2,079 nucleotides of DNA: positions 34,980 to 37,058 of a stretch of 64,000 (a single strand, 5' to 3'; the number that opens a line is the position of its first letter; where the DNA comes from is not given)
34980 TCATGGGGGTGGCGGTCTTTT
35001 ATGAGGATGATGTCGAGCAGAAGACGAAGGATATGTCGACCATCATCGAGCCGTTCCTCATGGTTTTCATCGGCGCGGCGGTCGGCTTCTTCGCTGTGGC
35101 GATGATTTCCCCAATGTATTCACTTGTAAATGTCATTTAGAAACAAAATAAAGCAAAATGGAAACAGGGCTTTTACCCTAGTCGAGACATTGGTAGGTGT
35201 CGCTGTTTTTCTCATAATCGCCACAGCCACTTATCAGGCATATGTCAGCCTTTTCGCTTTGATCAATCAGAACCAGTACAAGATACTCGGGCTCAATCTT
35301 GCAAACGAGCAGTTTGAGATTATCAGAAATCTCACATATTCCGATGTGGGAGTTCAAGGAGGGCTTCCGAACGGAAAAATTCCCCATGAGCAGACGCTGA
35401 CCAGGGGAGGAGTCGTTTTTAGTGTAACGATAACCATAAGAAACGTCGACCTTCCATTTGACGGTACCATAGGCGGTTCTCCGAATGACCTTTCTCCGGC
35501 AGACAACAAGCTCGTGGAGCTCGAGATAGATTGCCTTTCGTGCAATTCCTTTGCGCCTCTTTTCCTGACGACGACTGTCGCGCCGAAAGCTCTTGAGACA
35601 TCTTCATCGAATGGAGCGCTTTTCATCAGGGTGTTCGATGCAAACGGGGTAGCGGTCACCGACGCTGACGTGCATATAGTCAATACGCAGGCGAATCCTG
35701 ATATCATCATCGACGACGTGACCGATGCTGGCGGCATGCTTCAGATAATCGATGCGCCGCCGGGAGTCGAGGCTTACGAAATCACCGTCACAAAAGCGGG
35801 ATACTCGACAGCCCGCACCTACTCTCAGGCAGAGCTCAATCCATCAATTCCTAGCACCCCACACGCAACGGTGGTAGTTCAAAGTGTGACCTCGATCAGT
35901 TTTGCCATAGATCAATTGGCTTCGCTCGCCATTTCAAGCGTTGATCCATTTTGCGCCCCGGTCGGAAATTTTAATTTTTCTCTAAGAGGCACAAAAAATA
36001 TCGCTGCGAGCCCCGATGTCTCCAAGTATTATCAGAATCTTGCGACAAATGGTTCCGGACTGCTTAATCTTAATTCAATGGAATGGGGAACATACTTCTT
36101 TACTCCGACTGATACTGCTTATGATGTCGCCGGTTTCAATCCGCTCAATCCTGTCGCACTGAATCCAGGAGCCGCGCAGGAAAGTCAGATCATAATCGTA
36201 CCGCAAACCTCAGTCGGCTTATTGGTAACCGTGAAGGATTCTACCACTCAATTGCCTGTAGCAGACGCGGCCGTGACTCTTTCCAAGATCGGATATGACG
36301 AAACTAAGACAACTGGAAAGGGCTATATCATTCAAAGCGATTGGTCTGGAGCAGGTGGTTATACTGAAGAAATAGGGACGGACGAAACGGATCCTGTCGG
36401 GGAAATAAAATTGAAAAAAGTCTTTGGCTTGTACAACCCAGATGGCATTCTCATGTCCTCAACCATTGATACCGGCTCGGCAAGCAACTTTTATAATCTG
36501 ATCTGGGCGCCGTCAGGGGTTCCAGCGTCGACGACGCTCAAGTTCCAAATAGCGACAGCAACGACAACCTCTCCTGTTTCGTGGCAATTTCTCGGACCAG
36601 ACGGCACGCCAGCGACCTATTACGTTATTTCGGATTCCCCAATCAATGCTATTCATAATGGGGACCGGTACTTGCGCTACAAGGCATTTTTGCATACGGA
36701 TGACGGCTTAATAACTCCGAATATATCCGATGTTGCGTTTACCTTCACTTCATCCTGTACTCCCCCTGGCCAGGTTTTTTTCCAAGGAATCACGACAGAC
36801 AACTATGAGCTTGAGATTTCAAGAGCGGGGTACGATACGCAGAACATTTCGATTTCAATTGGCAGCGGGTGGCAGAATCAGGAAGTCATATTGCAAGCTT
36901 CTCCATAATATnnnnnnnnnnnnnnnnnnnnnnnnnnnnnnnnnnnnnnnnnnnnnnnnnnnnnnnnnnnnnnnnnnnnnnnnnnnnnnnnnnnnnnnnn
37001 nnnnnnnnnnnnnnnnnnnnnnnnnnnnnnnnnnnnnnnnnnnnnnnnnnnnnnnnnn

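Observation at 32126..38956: Minimal type IV pilus-like operon with three atypical pilin-like proteins, including a 592-aa 'giant pilin'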

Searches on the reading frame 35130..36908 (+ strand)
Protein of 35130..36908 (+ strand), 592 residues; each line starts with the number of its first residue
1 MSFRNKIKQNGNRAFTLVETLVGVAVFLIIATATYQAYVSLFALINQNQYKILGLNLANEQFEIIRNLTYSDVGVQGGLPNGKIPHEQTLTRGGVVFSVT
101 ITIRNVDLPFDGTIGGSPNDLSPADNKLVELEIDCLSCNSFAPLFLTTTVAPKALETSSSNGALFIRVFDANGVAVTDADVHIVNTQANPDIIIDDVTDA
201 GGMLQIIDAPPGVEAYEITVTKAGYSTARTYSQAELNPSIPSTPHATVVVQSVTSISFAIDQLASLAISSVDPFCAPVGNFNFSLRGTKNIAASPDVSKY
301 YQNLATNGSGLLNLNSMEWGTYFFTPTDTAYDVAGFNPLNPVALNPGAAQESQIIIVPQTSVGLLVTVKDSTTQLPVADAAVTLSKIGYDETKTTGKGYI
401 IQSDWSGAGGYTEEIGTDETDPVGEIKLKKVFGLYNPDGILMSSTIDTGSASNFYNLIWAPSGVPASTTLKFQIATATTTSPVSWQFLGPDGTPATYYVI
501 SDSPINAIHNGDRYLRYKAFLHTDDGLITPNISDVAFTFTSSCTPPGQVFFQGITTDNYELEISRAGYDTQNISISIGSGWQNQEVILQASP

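Call 3: search_protein_families(library=pfam, proteins=[window:35130-36908:+], max_evalue=0.1)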
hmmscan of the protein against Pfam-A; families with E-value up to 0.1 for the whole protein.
window:35130-36908:+ (592 aa): 5 families
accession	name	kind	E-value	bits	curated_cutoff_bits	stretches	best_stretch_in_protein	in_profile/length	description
PF13620.12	CarboxypepD_reg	-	1.9e-09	38.2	32.3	1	167-230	5-64/82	Carboxypeptidase regulatory-like domain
PF07963.17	N_methyl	-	3.5e-05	23.6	21.2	1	11-35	3-27/27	Prokaryotic N-terminal methylation motif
PF13715.12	CarbopepD_reg_2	-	0.0005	20.5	32.2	0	552-585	39-71/88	CarboxypepD_reg-like domain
PF23926.2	LtfC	-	0.017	16.1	27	1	463-522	27-84/100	LtfC-like, beta-sandwich domain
PF23472.1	LysM2_CERK1_LYK3_4_5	-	0.019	15.3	27.4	1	27-55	17-45/56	LYK3/4/5 LysM2 domain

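Call 4: search_protein_families(library=ncbifam, proteins=[window:35130-36908:+], max_evalue=0.1)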
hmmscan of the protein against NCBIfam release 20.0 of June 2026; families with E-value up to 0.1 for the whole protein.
window:35130-36908:+ (592 aa): 4 families
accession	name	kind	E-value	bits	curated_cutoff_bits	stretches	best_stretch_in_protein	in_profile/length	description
NF041013.1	T4P_ComGE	equivalog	0.00012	22.1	49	1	11-63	2-54/83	competence type IV pilus minor pilin ComGE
TIGR02532.1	IV_pilin_GFxxxE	domain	0.00046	19.9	16.3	1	13-35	2-24/24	prepilin-type N-terminal cleavage/methylation domain-containing protein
NF041002.1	pilin_ComGF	equivalog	0.027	14.7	80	1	12-53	1-43/139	competence type IV pilus minor pilin ComGF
TIGR01711.1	gspJ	equivalog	0.064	13.1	64.85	0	14-39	2-27/192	type II secretion system minor pseudopilin GspJ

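Call 6: find_encoding_contigs(protein=window:35130-36908:+, flank=10000, max_places=6)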
Protein window:35130-36908:+ (592 aa): 5 contigs read that carry it; 2 places shown.
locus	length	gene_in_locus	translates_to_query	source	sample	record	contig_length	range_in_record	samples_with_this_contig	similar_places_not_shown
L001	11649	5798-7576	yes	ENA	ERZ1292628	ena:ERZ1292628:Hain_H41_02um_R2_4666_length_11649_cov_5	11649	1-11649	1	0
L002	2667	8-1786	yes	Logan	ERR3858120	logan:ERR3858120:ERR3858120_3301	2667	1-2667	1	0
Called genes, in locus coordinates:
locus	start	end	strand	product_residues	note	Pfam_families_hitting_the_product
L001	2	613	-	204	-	?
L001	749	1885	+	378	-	-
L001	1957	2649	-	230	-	-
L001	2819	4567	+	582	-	PF05157:MshEN, PF00437:T2SSE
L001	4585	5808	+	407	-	PF00482:T2SSF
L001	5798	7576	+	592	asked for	PF13620:CarboxypepD_reg (faint)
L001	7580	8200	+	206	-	PF07963:N_methyl (weak)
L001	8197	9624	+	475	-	-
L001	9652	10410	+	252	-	PF00121:TIM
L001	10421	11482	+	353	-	PF00162:PGK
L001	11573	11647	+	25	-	?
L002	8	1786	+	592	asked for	PF13620:CarboxypepD_reg (faint)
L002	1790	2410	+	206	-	PF07963:N_methyl (weak)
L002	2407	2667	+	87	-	?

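Call 8: find_homologous_proteins(query=window:35130-36908:+, max_evalue=0.001)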
Query window:35130-36908:+ (592 aa): 1501 proteins with E <= 0.001 among 8000 candidates; the best 120 are listed.
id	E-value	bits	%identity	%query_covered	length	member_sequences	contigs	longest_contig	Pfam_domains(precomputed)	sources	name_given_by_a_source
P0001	0.0e+0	1315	100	100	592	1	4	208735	PF13620.13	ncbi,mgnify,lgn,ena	ncbi:MAG: prepilin-type N-terminal cleavage/methylation domain-containing protein [Patescibacteria g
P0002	0.0e+0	1063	82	97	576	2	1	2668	PF13715.13,PF13620.13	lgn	-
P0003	1.3e-242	825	65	97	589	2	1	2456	PF13620.13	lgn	-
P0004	2.9e-240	817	64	99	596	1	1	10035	PF13620.13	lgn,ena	-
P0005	1.2e-239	815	64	99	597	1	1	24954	PF07963.18,PF13620.13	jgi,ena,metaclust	metaclust:\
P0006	2.3e-239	814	65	97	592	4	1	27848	PF13715.13,PF13620.13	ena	-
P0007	5.8e-239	813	64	99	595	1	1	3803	PF13620.13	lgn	-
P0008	1.7e-238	811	64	99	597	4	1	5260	PF07963.18,PF13620.13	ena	-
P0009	7.6e-237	806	63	99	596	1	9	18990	PF07963.18,PF13620.13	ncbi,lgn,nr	ncbi:MAG: hypothetical protein QG640_394 [Patescibacteria group bacterium]|nr:hypothetical protein [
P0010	7.8e-237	806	63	99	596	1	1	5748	PF07963.18,PF13620.13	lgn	-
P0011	2.2e-236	804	62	99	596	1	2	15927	PF07963.18,PF13620.13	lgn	-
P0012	2.7e-224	764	60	97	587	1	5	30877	PF13620.13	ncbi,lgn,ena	-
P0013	1.1e-221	756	58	97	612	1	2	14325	PF07963.18,PF17802.8,PF13620.13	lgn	-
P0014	2.9e-220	751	59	97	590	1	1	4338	PF13715.13,PF13620.13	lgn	-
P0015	3.5e-218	744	59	99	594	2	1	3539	PF17802.8,PF13620.13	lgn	-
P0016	4.9e-218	744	59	99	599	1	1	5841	PF13715.13,PF07963.18,PF13620.13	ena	-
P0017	7.5e-218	743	58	99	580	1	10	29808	PF13715.13,PF13620.13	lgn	-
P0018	6.3e-217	740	59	99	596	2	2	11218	PF07963.18,PF13620.13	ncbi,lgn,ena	-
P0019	9.9e-217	739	58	98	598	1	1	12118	PF13715.13,PF07963.18,PF13620.13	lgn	-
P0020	1.7e-216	739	58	98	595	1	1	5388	PF13715.13,PF07963.18,PF13620.13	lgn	-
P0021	1.8e-216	738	58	98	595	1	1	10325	PF13715.13,PF07963.18,PF13620.13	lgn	-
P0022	2.9e-216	738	57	99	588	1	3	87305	PF13715.13,PF07963.18,PF13620.13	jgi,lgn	jgi:prepilin-type N-terminal cleavage/methylation domain-containing protein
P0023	3.2e-216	738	58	99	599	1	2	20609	PF13715.13,PF07963.18,PF17802.8,PF13620.13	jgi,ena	jgi:prepilin-type N-terminal cleavage/methylation domain-containing protein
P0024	4.9e-216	737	58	97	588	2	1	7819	PF07963.18,PF13620.13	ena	-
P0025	3.4e-214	731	58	99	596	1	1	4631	PF07963.18,PF13620.13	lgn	-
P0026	5.6e-214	730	59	99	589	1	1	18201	PF07963.18,PF13620.13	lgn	-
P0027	7.4e-214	730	57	99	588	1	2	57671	PF13620.13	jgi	jgi:prepilin-type N-terminal cleavage/methylation domain-containing protein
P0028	9.2e-214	730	57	97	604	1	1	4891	PF13715.13,PF07963.18,PF17802.8,PF13620.13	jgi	-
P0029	3.0e-213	728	57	97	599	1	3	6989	PF13715.13,PF07963.18,PF13620.13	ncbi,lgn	-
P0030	7.2e-213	727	58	97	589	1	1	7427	PF07963.18,PF13620.13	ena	-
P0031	2.6e-211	721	57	97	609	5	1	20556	PF07963.18,PF13620.13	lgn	-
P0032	2.7e-211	721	56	98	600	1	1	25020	PF07963.18,PF13620.13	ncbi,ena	-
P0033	5.3e-211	720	57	98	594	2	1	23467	PF13715.13,PF07963.18,PF13620.13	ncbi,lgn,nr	ncbi:MAG: prepilin-type N-terminal cleavage/methylation domain-containing protein [Candidatus Paceba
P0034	6.5e-211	720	57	97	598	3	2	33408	PF13715.13,PF13620.13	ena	-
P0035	1.2e-210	719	59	99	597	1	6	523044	PF13715.13,PF17802.8,PF13620.13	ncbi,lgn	-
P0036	2.3e-210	718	56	99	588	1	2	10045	PF07963.18,PF13620.13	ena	-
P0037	3.4e-210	718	57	99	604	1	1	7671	PF07963.18,PF13620.13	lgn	-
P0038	5.1e-210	717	57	99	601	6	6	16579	PF13620.13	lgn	-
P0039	7.8e-210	717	55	99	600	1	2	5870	PF07963.18,PF13620.13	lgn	-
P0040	8.0e-210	716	58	99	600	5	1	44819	PF13715.13,PF07963.18,PF13620.13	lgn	-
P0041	9.1e-210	716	56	98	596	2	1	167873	PF17802.8,PF13620.13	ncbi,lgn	-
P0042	1.0e-209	716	57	99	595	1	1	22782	PF13620.13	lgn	-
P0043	7.6e-209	713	58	97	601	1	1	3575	PF13715.13,PF07963.18,PF13620.13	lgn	-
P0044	1.9e-208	712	56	98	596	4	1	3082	PF07963.18,PF13620.13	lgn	-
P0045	2.4e-208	712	54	99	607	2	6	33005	PF13620.13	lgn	-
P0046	2.6e-208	712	57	98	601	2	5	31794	PF13715.13,PF07963.18,PF17802.8,PF13620.13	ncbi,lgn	-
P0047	3.3e-208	711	56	99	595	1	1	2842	PF17802.8,PF13620.13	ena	-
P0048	4.8e-208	711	56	98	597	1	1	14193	PF13715.13,PF17802.8,PF13620.13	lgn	-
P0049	1.7e-207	709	56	97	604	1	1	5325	PF07963.18,PF17802.8,PF13620.13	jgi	jgi:prepilin-type N-terminal cleavage/methylation domain-containing protein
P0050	1.8e-207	709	55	97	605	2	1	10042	PF07963.18,PF13620.13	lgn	-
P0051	2.4e-207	708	55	99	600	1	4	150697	PF07963.18,PF13620.13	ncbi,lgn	-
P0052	9.7e-207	706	56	98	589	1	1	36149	PF17802.8,PF13620.13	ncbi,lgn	-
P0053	1.4e-206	706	55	98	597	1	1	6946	PF13715.13,PF07963.18,PF17802.8,PF13620.13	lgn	-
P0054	1.4e-206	706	55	98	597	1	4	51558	PF17802.8,PF13620.13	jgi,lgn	jgi:prepilin-type N-terminal cleavage/methylation domain-containing protein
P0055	3.0e-206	705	57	98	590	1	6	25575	PF07963.18,PF13620.13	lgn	-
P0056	4.5e-206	704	55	98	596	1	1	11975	PF13715.13,PF07963.18,PF17802.8,PF13620.13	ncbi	-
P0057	6.6e-206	704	56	98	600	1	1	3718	PF07963.18,PF13620.13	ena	-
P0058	1.1e-205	703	56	99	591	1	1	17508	PF13715.13,PF07963.18,PF13620.13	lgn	-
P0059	1.6e-205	702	56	97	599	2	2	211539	PF07963.18,PF13620.13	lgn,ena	-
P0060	1.9e-205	702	55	99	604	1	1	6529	PF07963.18,PF13620.13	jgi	jgi:prepilin-type N-terminal cleavage/methylation domain-containing protein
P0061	2.2e-205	702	55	98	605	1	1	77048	PF13715.13,PF07963.18,PF13620.13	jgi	jgi:prepilin-type N-terminal cleavage/methylation domain-containing protein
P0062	2.6e-205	702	56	98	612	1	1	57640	PF07963.18,PF17802.8,PF13620.13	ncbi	ncbi:MAG: prepilin-type N-terminal cleavage/methylation domain-containing protein [Candidatus Taylor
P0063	3.0e-205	701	56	99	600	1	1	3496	PF07963.18,PF13620.13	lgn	-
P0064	4.8e-205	701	56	97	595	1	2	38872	PF13620.13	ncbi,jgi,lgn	jgi:prepilin-type N-terminal cleavage/methylation domain-containing protein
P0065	6.7e-205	700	57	99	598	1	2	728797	PF07963.18,PF13620.13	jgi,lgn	jgi:prepilin-type N-terminal cleavage/methylation domain-containing protein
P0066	7.8e-205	700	57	98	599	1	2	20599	PF13715.13,PF07963.18,PF13620.13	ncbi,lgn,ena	-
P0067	1.2e-204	699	56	97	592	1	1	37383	PF13715.13,PF07963.18,PF13620.13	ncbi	-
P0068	2.0e-204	699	56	99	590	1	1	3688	PF07963.18,PF13620.13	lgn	-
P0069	2.1e-204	699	55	99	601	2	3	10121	PF13620.13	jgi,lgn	jgi:prepilin-type N-terminal cleavage/methylation domain-containing protein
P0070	2.3e-204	698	55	98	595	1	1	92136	PF13715.13,PF07963.18,PF17802.8,PF13620.13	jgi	jgi:prepilin-type N-terminal cleavage/methylation domain-containing protein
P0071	2.7e-204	698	54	98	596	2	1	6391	PF07963.18,PF13620.13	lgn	-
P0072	3.2e-204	698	56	97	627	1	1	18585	PF13715.13,PF07963.18,PF08308.18,PF17802.8,PF13620.13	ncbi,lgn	-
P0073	4.7e-204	697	55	98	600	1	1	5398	PF07963.18,PF17802.8,PF13620.13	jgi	jgi:prepilin-type N-terminal cleavage/methylation domain-containing protein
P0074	6.9e-204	697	55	99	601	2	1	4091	PF13715.13,PF17802.8,PF13620.13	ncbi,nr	ncbi:prepilin-type N-terminal cleavage/methylation domain-containing protein [bacterium]|nr:prepilin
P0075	1.8e-203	696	54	97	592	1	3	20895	PF13715.13,PF07963.18,PF13620.13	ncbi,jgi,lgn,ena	-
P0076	2.1e-203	695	56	99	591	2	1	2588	PF07963.18,PF13620.13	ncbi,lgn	-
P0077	2.3e-203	695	57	97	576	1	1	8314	PF13620.13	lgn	-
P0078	2.4e-203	695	55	97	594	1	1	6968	PF07963.18,PF17802.8,PF13620.13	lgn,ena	-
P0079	4.5e-203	694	54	97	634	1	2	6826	PF13715.13,PF17802.8,PF13620.13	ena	-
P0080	4.7e-203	694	56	98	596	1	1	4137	PF13715.13,PF07963.18,PF17802.8,PF13620.13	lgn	-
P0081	7.3e-203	694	55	99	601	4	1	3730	PF13620.13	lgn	-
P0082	1.2e-202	693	55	99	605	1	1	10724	PF13620.13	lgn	-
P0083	1.4e-202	693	56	97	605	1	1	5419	PF13715.13,PF07963.18,PF17802.8,PF13620.13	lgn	-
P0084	1.5e-202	692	55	99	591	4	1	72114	PF07963.18,PF13620.13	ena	-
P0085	1.6e-202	692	55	98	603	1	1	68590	PF13715.13,PF08308.18,PF17802.8,PF13620.13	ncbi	ncbi:MAG: carboxypeptidase regulatory-like domain-containing protein [Patescibacteria group bacteriu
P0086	1.6e-202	692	57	97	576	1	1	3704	PF13620.13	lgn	-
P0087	1.8e-202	692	54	99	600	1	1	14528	PF13715.13,PF07963.18,PF17802.8,PF13620.13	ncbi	-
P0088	3.2e-202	691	56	97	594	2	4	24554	PF07963.18,PF13620.13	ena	-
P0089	6.4e-202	690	55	97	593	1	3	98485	PF13620.13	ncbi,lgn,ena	-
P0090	9.6e-202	690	55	99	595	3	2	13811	PF17802.8,PF13620.13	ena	-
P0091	1.4e-201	689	56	97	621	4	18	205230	PF13715.13,PF17802.8,PF13620.13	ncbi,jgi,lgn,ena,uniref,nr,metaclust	ncbi:MAG: hypothetical protein A3C79_03255 [Candidatus Taylorbacteria bacterium RIFCSPHIGHO2_02_FULL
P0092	1.8e-201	689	54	99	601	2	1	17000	PF07963.18,PF13620.13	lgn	-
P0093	1.8e-201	689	54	97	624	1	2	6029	PF13715.13,PF07963.18,PF13620.13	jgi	jgi:prepilin-type N-terminal cleavage/methylation domain-containing protein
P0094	1.9e-201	689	55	97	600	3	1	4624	PF13715.13,PF07963.18,PF17802.8,PF13620.13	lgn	-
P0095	2.5e-201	688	55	98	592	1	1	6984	PF07963.18,PF13620.13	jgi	jgi:prepilin-type N-terminal cleavage/methylation domain-containing protein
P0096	4.9e-201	687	56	97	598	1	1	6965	PF07963.18,PF13620.13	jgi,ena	-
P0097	6.7e-201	687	54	97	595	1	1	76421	PF13620.13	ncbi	-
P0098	7.2e-201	687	56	98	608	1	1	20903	PF13715.13,PF17802.8,PF13620.13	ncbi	-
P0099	1.6e-200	686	55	98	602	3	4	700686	PF17802.8,PF13620.13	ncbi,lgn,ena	-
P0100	6.2e-200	684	56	99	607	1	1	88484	PF07963.18,PF13620.13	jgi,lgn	jgi:prepilin-type N-terminal cleavage/methylation domain-containing protein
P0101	8.8e-200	683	55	98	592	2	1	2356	PF07963.18,PF13620.13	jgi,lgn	jgi:prepilin-type N-terminal cleavage/methylation domain-containing protein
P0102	1.3e-199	683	55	97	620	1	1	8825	PF07963.18,PF13620.13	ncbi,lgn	-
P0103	1.7e-199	682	55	97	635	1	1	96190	PF13715.13,PF07963.18,PF17802.8,PF13620.13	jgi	jgi:prepilin-type N-terminal cleavage/methylation domain-containing protein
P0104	5.1e-199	681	56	97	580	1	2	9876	PF07963.18,PF13620.13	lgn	-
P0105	8.1e-199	680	55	97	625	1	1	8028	PF13715.13,PF07963.18,PF17802.8,PF13620.13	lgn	-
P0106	1.3e-198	680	55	99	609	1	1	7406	PF13620.13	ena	-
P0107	1.8e-198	679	55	99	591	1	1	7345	PF13715.13,PF07963.18,PF17802.8,PF13620.13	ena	-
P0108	2.0e-198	679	54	99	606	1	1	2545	PF13620.13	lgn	-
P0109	3.6e-198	678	55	98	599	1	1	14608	PF07963.18,PF13620.13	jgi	jgi:prepilin-type N-terminal cleavage/methylation domain-containing protein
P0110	4.7e-198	678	53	99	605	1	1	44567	PF07963.18,PF13620.13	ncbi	-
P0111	4.7e-198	678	54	97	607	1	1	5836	PF13715.13,PF07963.18,PF17802.8,PF13620.13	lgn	-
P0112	6.8e-198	677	52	99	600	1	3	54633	PF13715.13,PF13620.13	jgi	jgi:prepilin-type N-terminal cleavage/methylation domain-containing protein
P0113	7.0e-198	677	55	98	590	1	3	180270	PF07963.18,PF13620.13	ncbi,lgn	-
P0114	8.6e-198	677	53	99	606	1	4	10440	PF07963.18,PF13620.13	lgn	-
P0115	1.0e-197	676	55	97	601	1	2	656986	PF07963.18,PF13620.13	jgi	jgi:prepilin-type N-terminal cleavage/methylation domain-containing protein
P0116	1.8e-197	676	55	98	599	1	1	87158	PF07963.18,PF17802.8,PF13620.13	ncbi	-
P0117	2.6e-197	675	54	97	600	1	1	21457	PF13715.13,PF07963.18,PF13620.13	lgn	-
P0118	2.7e-197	675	55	98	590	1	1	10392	PF17802.8,PF13620.13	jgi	jgi:prepilin-type N-terminal cleavage/methylation domain-containing protein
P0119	3.2e-197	675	53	97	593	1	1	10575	PF13715.13,PF07963.18,PF13620.13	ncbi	-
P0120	3.5e-197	675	54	99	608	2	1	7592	PF07963.18,PF17802.8,PF13620.13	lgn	-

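Call 17: predict_structure(alignment_id=A1)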
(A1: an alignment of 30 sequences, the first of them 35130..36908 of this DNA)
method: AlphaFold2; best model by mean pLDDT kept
length: 592 residues; sequences in the alignment: 30
mean_pLDDT: 72.1   pTM: 0.52
mean pLDDT of the five models: 72.1, 69.5, 68.3, 68.2, 63.8
residues with pLDDT >= 90: 67; 70-90: 308; 50-70: 131; < 50: 86
segments of 3 or more residues with pLDDT < 50: 1-5, 109-122, 154-160, 230-252, 291-294, 406-415, 422-425, 429-436, 462-465
pLDDT, mean of each block of 10 residues (from residue 1): 46 60 79 75 74 81 74 58 77 84 66 39 64 84 82 49 69 71 73 78 72 63 68 44 45 61 85 85 81 55 91 86 87 78 77 83 84 79 93 77 48 46 50 50 74 76 55 85 81 85 82 83 60 68 75 90 93 89 88 70
secondary structure, 60 per line:
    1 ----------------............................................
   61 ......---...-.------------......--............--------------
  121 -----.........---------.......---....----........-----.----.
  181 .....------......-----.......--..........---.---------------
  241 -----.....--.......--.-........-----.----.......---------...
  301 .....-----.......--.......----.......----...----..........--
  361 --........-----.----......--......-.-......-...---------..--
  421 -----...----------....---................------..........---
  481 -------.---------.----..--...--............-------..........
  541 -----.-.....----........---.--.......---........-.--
elements in order: H17-66 E87-92 E95-106 E126-134 E144-150 H154-157 E162-169 E180-185 E192-197 E203-209 E212-221 E246-250 E253-259 E264-271 E282-288 E298-305 E311-317 E320-326 E331-337 E342-344 E349-358 E363-370 E381-386 E389-394 E398-403 E426-428 E439-442 E446-461 E468-477 E512-523 E531-540 E548-552 E557-564 E571-577 E581-588

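Call 22: fold_search(model_id=the predicted structure, library=pdb)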
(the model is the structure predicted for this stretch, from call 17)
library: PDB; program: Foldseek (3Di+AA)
matches with E <= 10: 1108; with E <= 0.001: 74
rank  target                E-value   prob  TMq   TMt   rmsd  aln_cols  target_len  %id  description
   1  6fwv_B                5.9e-11  1.00  0.17  0.19  27.8       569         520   10  The Bacillus anthracis TIE protein (released 2018-08-08)
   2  6fwv_A                1.1e-10  1.00  0.17  0.18  29.5       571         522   10  The Bacillus anthracis TIE protein (released 2018-08-08)
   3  4oq1                  4.3e-09  1.00  0.16  0.27  19.5       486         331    9  Structure of the Streptococcal ancillary pilin (released 2014-04-23)
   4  7vcr_A                4.7e-09  1.00  0.22  0.26  26.5       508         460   11  Crystal Structure of PitA fragment from pilus islet-2 of Streptococcus oralis (released 2022-06-01)
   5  7w6b                  2.5e-08  1.00  0.21  0.16  25.8       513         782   11  Crystal Structure of PitA from pilus islet-2 of Streptococcus oralis (released 2022-06-01)
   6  7vcn_B                3.5e-08  1.00  0.22  0.27  22.8       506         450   10  Crystal Structure of PitA fragment from pilus islet-2 of Streptococcus oralis with Tb-Xo4 (released 2022-07-13)
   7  3kpt_B                4.7e-07  1.00  0.13  0.20  24.4       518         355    8  Crystal structure of BcpA, the major pilin subunit of Bacillus cereus (released 2009-11-24)
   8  3rkp_B                9.9e-07  1.00  0.12  0.18  30.6       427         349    9  Crystal structure of BcpA*(D312A), the major pilin subunit of Bacillus cereus (released 2012-05-30)
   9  5f44_B                1.3e-06  1.00  0.14  0.26  13.4       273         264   14  Crystal structure of shaft pilin spaA from Lactobacillus rhamnosus GG (released 2016-07-20)
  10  5f44_C                2.1e-06  1.00  0.14  0.27  20.2       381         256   11  Crystal structure of shaft pilin spaA from Lactobacillus rhamnosus GG (released 2016-07-20)
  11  5hts_D                2.5e-06  1.00  0.12  0.27  20.9       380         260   11  Crystal structure of shaft pilin spaA from Lactobacillus rhamnosus GG - D295N mutant (released 2016-07-20)
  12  3kpt_A                2.8e-06  1.00  0.14  0.21  25.6       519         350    8  Crystal structure of BcpA, the major pilin subunit of Bacillus cereus (released 2009-11-24)
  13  6m3y                  3.6e-06  1.00  0.16  0.13  26.6       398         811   13  Crystal structure of pilus adhesin, SpaC from Lactobacillus rhamnosus GG - open conformation (released 2020-07-29)
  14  5hts_E                3.8e-06  1.00  0.15  0.29  13.4       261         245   11  Crystal structure of shaft pilin spaA from Lactobacillus rhamnosus GG - D295N mutant (released 2016-07-20)
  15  5hdl_A                4.2e-06  1.00  0.13  0.27  20.7       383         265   12  Crystal structure of shaft pilin spaA from Lactobacillus rhamnosus GG - E269A mutant (released 2016-07-20)
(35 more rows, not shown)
